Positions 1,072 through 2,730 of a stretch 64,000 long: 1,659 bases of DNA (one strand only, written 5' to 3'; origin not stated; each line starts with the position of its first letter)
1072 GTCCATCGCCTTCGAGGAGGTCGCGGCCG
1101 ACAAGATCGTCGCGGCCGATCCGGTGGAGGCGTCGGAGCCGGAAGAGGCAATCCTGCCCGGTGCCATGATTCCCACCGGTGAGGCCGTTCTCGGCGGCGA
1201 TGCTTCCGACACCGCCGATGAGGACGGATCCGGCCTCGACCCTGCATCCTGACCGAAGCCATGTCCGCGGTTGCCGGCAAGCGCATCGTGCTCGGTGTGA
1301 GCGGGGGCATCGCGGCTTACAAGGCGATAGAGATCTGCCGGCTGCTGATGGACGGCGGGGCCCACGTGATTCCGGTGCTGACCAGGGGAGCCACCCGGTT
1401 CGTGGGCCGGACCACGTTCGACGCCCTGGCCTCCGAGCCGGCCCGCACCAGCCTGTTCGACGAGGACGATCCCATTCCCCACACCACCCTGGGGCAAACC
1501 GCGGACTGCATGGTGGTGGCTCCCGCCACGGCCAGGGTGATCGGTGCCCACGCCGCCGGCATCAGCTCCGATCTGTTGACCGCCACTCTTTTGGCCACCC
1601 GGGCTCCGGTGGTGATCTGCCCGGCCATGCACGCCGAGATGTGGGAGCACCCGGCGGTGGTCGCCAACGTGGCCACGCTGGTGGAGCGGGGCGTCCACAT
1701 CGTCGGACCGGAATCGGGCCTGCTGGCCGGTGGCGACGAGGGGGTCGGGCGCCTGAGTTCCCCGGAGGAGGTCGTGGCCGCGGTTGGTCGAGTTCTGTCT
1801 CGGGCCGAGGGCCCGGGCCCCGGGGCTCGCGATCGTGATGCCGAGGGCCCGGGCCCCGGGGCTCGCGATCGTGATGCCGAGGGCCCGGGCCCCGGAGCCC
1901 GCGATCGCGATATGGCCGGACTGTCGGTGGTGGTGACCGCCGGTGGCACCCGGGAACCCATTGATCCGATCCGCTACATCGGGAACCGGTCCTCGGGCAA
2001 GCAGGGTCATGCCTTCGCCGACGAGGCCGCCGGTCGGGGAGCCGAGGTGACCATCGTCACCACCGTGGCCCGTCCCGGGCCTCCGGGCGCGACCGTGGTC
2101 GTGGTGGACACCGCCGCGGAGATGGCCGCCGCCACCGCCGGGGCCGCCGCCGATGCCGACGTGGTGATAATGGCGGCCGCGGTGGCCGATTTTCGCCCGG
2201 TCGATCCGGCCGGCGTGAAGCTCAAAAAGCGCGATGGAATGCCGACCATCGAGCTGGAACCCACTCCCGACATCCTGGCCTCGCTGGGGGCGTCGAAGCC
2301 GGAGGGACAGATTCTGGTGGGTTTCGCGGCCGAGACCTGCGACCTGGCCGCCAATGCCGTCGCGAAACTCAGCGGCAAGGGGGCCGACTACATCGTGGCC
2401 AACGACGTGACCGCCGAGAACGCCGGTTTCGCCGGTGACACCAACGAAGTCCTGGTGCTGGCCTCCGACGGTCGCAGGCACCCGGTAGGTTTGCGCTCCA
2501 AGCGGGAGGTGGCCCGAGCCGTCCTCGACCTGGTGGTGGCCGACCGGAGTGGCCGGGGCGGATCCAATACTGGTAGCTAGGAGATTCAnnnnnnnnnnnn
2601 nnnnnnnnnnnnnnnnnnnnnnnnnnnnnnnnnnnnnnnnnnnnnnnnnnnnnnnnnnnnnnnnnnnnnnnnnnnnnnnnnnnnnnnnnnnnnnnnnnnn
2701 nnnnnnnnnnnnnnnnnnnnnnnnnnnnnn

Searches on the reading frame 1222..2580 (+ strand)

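Call 22: search_protein_families(library=pfam, proteins=[window:1222-2580:+], max_evalue=0.001)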
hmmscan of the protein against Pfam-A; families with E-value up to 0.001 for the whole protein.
window:1222-2580:+ (452 aa): 2 families
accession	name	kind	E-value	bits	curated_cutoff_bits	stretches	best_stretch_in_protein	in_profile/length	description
PF04127.22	DFP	-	2.1e-63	214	22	1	231-412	1-185/186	DNA/pantothenate metabolism flavoprotein C-terminal domain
PF02441.25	Flavoprotein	-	4e-28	98.5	22.7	1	20-188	1-158/162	Flavoprotein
